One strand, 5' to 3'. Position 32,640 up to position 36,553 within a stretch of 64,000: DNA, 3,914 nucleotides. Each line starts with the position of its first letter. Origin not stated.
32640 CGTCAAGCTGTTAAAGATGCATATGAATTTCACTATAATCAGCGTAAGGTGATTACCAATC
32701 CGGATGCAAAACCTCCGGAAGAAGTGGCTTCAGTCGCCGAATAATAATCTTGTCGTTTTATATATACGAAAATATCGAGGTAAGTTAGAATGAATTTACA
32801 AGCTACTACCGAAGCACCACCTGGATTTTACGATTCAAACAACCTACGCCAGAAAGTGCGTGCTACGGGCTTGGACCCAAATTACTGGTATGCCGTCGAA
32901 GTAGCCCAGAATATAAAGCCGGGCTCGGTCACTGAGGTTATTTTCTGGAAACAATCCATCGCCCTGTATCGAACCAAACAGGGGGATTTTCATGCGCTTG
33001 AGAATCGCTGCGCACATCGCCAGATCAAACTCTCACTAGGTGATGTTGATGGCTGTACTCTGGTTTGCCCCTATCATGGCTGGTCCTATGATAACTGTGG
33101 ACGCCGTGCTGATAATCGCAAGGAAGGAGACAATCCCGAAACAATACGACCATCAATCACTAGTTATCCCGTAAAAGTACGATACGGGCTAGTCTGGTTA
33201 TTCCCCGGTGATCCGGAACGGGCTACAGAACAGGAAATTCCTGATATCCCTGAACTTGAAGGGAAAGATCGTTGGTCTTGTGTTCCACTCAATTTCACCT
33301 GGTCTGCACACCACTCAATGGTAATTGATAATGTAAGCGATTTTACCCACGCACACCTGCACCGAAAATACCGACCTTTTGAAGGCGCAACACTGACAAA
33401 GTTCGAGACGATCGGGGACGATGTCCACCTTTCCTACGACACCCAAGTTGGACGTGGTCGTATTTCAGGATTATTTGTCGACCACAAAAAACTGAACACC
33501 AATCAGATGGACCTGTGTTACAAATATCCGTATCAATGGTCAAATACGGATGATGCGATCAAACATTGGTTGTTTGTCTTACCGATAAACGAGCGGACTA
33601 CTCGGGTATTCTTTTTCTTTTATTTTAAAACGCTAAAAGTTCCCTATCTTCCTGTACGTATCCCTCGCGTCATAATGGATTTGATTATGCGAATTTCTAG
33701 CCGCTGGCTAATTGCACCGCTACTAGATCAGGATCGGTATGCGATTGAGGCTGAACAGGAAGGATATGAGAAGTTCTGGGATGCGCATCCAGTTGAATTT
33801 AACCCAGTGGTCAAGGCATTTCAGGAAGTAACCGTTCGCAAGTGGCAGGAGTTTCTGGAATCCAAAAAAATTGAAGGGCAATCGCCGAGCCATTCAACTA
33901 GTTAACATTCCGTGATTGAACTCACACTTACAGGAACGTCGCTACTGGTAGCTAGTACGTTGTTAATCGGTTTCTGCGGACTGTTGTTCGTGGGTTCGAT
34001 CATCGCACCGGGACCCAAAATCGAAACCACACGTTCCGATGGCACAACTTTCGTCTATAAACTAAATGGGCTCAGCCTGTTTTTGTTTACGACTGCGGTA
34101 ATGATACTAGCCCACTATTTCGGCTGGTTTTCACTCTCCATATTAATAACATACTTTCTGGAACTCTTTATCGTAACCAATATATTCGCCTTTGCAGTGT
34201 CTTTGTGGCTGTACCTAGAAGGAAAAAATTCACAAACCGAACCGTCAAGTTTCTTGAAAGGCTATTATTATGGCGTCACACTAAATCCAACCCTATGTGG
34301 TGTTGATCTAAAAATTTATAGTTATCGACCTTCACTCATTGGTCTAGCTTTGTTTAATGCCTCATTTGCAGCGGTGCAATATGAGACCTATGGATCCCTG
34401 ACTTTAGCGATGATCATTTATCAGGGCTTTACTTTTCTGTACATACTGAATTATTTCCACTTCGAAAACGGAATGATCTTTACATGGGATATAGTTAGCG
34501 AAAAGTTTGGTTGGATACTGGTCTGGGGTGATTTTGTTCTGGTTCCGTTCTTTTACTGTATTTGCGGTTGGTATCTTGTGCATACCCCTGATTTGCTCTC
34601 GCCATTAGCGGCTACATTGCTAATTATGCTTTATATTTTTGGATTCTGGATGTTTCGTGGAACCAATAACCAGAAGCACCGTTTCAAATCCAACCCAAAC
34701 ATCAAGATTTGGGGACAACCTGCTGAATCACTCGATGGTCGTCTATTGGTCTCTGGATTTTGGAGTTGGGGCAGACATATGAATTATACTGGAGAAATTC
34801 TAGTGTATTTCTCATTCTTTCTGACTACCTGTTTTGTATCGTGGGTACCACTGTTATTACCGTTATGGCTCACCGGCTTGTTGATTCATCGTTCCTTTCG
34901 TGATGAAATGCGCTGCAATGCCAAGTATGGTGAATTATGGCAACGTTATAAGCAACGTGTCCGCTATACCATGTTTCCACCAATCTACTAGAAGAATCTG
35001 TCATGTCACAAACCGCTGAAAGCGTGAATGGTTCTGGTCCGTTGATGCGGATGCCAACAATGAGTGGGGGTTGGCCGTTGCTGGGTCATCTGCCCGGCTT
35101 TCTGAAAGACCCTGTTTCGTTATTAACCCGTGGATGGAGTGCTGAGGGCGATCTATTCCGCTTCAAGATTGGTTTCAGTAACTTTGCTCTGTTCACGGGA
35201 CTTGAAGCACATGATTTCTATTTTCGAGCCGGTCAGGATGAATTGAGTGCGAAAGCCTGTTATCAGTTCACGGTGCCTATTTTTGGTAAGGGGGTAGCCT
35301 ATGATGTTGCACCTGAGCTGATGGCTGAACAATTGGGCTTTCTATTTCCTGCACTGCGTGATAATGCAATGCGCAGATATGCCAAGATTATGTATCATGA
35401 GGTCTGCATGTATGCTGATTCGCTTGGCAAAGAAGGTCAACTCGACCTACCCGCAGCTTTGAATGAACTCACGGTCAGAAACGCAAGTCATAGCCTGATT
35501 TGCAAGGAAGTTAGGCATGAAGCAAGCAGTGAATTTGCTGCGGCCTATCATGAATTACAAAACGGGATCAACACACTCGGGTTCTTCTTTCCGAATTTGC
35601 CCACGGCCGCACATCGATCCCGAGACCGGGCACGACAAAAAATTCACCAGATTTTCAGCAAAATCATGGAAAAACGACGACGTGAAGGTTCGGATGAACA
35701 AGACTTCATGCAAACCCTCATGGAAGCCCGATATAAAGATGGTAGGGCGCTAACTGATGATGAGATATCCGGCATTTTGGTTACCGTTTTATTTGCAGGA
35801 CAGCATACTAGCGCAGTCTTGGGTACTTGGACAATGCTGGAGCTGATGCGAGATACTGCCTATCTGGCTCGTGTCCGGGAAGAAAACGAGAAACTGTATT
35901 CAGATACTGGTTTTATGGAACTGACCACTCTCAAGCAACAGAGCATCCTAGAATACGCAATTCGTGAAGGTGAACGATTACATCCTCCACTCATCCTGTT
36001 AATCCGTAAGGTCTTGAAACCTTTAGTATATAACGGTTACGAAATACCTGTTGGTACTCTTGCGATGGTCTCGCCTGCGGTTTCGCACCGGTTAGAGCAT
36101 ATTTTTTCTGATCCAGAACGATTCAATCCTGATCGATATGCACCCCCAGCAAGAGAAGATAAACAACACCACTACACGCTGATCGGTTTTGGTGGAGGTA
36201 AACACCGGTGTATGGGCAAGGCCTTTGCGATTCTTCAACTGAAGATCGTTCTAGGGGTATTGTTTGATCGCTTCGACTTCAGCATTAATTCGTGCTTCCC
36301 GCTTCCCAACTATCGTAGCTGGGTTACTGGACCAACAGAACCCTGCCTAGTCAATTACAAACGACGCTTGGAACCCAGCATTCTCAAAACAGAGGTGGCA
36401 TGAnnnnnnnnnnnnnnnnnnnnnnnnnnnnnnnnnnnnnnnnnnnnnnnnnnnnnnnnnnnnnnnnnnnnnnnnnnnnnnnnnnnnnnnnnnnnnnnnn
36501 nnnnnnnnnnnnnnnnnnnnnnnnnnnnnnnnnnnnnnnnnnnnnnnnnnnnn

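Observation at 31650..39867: Compact five-gene bacterial sterol biosynthesis operon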

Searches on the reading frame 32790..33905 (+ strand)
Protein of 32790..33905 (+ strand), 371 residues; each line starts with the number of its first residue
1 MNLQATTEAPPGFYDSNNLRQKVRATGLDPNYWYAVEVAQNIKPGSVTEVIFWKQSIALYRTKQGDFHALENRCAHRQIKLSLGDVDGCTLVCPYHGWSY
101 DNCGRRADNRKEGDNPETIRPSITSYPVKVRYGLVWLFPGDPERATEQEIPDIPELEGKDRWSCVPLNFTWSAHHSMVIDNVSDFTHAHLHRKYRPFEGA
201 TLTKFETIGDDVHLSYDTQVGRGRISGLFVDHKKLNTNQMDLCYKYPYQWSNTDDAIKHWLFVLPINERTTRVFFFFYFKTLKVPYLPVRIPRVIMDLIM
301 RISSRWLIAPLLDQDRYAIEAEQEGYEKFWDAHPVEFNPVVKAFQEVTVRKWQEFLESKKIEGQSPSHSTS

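Call 3: search_protein_families(library=pfam, proteins=[window:32790-33905:+])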
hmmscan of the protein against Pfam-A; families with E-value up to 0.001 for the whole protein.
window:32790-33905:+ (371 aa): 2 families
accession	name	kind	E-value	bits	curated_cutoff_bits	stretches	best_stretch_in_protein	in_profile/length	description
PF00355.32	Rieske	-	3.7e-20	72.1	20.3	1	33-113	2-82/88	Rieske [2Fe-2S] domain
PF19112.6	VanA_C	-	2.7e-13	50.9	23.5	1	171-354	1-188/193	Vanillate O-demethylase oxygenase C-terminal domain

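Call 4: search_protein_families(library=ncbifam, proteins=[window:32790-33905:+])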
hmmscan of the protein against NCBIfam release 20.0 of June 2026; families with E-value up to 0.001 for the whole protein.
window:32790-33905:+ (371 aa): 11 families
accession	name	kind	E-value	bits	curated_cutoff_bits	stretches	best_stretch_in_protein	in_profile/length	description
NF052579.1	BetMthstMoxSdmAMthl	equivalog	2.2e-119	398.6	600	1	19-361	4-348/351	4beta-methylsterol monooxygenase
NF042946.1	3PPDioc_HcaE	equivalog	4.5e-08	32.5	830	1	35-104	42-112/450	3-phenylpropionate/cinnamic acid dioxygenase subunit alpha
TIGR03229.1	benzo_1_2_benA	equivalog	7.4e-08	31.7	780.95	1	31-106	38-114/433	benzoate 1,2-dioxygenase large subunit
NF007422.0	PRK09965.1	equivalog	7.5e-08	32.4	113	1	41-102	11-70/106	bifunctional 3-phenylpropionate/cinnamic acid dioxygenase ferredoxin subunit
NF041683.1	ant_diox_AndAb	equivalog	1.1e-07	32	150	1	33-101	2-69/100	anthranilate 1,2-dioxygenase ferredoxin subunit AndAb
NF058607.1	GlBtMonoOxGbcA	equivalog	2.3e-07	29.6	670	1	44-105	68-130/420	glycine betaine monooxygenase oxygenase subunit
TIGR03228.1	anthran_1_2_A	equivalog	3.9e-07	29.1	671.9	1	31-118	38-126/438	anthranilate 1,2-dioxygenase large subunit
TIGR02378.1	nirD_assim_sml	equivalog_domain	4.6e-07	29.9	74.65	1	33-137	2-103/105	nitrite reductase small subunit NirD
TIGR02377.1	MocE_fam_FeS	subfamily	9.5e-06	25.6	136.15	1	54-135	23-97/101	MocE family 2Fe-2S type ferredoxin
NF042948.2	3PPDioc_HcaC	equivalog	1.5e-05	25.2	150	1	40-100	10-70/105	3-phenylpropionate/cinnamic acid dioxygenase ferredoxin subunit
NF041684.1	ant_diox_AndAc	equivalog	0.00011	20.9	750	1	54-104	69-120/418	anthranilate 1,2-dioxygenase large subunit AndAc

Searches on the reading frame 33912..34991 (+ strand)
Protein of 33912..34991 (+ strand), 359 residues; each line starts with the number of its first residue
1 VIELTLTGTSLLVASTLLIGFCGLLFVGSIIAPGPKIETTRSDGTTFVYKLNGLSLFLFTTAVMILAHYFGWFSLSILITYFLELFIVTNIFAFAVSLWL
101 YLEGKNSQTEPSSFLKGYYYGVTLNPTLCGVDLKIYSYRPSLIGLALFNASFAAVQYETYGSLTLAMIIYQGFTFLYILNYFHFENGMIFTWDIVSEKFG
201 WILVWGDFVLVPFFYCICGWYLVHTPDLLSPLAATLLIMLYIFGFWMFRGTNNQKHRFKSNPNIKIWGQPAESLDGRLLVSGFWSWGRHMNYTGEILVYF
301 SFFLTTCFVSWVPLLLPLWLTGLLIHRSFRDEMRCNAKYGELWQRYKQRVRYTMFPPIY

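Call 3: search_protein_families(library=pfam, proteins=[window:33912-34991:+])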
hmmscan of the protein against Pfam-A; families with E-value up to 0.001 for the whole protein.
window:33912-34991:+ (359 aa): 2 families
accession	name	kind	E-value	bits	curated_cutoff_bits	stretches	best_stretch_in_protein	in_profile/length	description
PF01222.22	ERG4_ERG24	-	4.7e-65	220.5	27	1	16-359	72-432/432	Ergosterol biosynthesis ERG4/ERG24 family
PF06966.17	DUF1295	-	5.6e-11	42.8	20.4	1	234-350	121-235/235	Protein of unknown function (DUF1295)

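Call 4: search_protein_families(library=ncbifam, proteins=[window:33912-34991:+])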
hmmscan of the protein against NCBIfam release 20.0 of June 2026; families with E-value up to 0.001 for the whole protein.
window:33912-34991:+ (359 aa): 0 families

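Call 27: search_solved_structures(query=window:33912-34991:+, max_evalue=0.001, show_alignments=1)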
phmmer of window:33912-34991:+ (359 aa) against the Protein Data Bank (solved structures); distinct sequences matched with E-value up to 0.001: 2.
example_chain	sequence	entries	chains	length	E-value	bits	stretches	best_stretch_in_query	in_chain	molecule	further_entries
4quv_A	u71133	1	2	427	6.6e-71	242.8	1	29-359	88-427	Delta(14)-sterol reductase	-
9l5r_c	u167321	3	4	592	5e-36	128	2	31-309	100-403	Delta(14)-sterol reductase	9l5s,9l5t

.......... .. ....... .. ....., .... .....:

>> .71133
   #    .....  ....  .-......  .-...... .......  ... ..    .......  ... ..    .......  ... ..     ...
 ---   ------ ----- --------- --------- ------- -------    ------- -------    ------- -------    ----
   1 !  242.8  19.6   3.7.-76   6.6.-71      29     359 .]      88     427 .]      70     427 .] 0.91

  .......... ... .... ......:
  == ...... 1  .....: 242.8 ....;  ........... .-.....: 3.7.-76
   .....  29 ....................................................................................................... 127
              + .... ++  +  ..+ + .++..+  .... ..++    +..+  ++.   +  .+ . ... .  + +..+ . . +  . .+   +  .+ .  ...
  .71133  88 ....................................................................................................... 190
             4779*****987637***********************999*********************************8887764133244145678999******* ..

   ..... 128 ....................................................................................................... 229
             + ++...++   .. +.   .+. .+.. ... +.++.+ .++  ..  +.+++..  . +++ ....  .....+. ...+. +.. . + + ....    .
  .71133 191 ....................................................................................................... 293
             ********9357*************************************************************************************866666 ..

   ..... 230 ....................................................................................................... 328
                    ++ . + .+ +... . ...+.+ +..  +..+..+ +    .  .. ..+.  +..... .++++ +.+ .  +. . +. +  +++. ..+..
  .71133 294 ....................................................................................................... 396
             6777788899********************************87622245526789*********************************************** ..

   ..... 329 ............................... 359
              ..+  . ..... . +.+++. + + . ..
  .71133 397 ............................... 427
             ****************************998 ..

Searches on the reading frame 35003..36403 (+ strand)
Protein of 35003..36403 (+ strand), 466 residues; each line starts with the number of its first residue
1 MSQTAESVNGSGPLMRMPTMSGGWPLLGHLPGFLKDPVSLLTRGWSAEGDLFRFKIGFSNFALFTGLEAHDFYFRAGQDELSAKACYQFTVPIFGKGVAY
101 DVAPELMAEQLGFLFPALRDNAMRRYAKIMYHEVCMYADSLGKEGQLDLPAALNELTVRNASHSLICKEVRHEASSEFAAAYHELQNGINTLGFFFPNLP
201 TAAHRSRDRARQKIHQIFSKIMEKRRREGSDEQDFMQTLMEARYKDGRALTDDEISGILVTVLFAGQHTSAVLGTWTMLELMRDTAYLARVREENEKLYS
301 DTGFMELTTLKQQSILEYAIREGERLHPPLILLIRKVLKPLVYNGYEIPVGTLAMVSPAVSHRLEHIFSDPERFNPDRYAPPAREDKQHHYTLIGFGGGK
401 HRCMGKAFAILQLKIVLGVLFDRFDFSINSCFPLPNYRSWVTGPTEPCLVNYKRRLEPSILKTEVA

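Call 3: search_protein_families(library=pfam, proteins=[window:35003-36403:+])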
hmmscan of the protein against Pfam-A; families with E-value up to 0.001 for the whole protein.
window:35003-36403:+ (466 aa): 1 family
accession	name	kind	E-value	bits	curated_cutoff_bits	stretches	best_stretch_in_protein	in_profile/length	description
PF00067.27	p450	-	6.5e-56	190.4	22.8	1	22-429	5-437/462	Cytochrome P450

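Call 4: search_protein_families(library=ncbifam, proteins=[window:35003-36403:+])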
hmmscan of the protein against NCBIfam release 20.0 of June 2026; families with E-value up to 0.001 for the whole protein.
window:35003-36403:+ (466 aa): 8 families
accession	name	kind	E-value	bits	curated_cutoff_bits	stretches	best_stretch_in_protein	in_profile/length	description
NF051859.1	AlbFlvMonOxTrpSyn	equivalog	3.5e-46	157.7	700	1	7-427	11-430/457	bifunctional albaflavenone monooxygenase/terpene synthase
NF045812.1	PentlenOxigase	equivalog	1.3e-35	123.1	800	1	19-425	5-410/444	pentalenene oxygenase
NF050147.1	aminopyruv_ApyO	equivalog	2.9e-32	111.9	525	1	114-429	95-398/444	RiPP biosynthesis cytochrome P450 ApyO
TIGR04538.1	P450_cycloAA_1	subfamily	3.2e-19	69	500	1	209-424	172-366/395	cytochrome P450, cyclodipeptide synthase-associated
NF053744.1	FAProxCypCBc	equivalog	2.9e-11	42.6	600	1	50-429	35-389/416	CYP152 family fatty-acid peroxygenase CypC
NF041177.1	Cyp119_Thmprot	equivalog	3.1e-08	32.8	680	1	303-424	229-340/368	cytochrome P450 Cyp119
NF041802.1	P450_SolI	exception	1.3e-07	30.5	850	1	211-425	212-396/424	solanimycin biosynthesis cytochrome P450 SolI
NF045816.1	PentlenlactSyn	equivalog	1.2e-05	24.2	700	1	211-424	181-366/396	pentalenolactone synthase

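Call 8: search_solved_structures(query=window:35003-36403:+, max_evalue=1e-20)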
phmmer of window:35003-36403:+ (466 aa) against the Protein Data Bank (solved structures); distinct sequences matched with E-value up to 1e-20: 64 (the best 60 are shown).
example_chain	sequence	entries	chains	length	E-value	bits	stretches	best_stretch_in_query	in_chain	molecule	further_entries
6mcw_A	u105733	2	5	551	1.7e-103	350.2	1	16-461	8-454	Cytochrome P450 51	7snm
7jj1_A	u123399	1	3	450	8.3e-103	347.9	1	16-455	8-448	Cytochrome P450 51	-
6mi0_A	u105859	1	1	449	9.4e-103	347.8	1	16-455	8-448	Cytochrome P450 51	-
6q2c_A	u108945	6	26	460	3.9e-90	306.2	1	17-455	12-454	Obtusifoliol 14alphademethylase | Obtusifoliol 14alphademethylase, putative | sterol 14a-demethylase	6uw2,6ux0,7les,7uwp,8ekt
1u13_A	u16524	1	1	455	1.5e-83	284.5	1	16-455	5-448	Cytochrome P450 51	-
1x8v_A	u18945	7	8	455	2.7e-83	283.6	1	16-455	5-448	Cytochrome P450 51 | STEROL 14ALPHA-DEMETHYLASE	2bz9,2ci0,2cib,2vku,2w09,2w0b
1e9x_A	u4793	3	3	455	3.6e-83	283.2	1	16-455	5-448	CYTOCHROME P450 51-LIKE RV0764C | CYTOCHROME P450 51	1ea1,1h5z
7tef_A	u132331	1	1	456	1.4e-82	281.2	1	17-455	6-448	Cytochrome P450 51B1 Cyp51B1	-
2w0a_A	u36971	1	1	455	1.9e-82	280.9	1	16-455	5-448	CYTOCHROME P450 51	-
5tl8_A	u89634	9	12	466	5.5e-79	269.4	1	19-456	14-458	Protein CYP51 | CYP51, sterol 14alpha-demethylase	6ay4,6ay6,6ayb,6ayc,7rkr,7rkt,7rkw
9bat_A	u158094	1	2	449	5.7e-79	269.4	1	21-455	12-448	Lanosterol 14-alpha demethylase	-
8yqo_A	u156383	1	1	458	1.1e-78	268.4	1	18-456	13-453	Lanosterol 14-alpha demethylase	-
3jus_A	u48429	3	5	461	1.5e-78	267.9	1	20-455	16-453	Lanosterol 14-alpha demethylase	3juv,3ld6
4uhl_A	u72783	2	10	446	1.9e-78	267.7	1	22-455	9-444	STEROL 14-ALPHA DEMETHYLASE | Lanosterol 14-alpha demethylase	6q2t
4uhi_A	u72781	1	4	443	2.3e-78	267.4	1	23-455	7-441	STEROL 14-ALPHA DEMETHYLASE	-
9wat_A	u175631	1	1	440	3.6e-70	240.3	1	17-455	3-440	Cytochrome P450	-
2ve3_A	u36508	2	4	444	4.5e-29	104.9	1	17-428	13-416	PUTATIVE CYTOCHROME P450 120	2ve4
3dbg_A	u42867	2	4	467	1.2e-28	103.5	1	8-426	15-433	Putative cytochrome P450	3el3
6c93_A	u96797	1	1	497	7.7e-26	94.2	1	198-430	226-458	Cytochrome P450 4B1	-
7wzl_A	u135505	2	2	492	2.1e-25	92.8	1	199-427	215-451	Putative cytochrome P450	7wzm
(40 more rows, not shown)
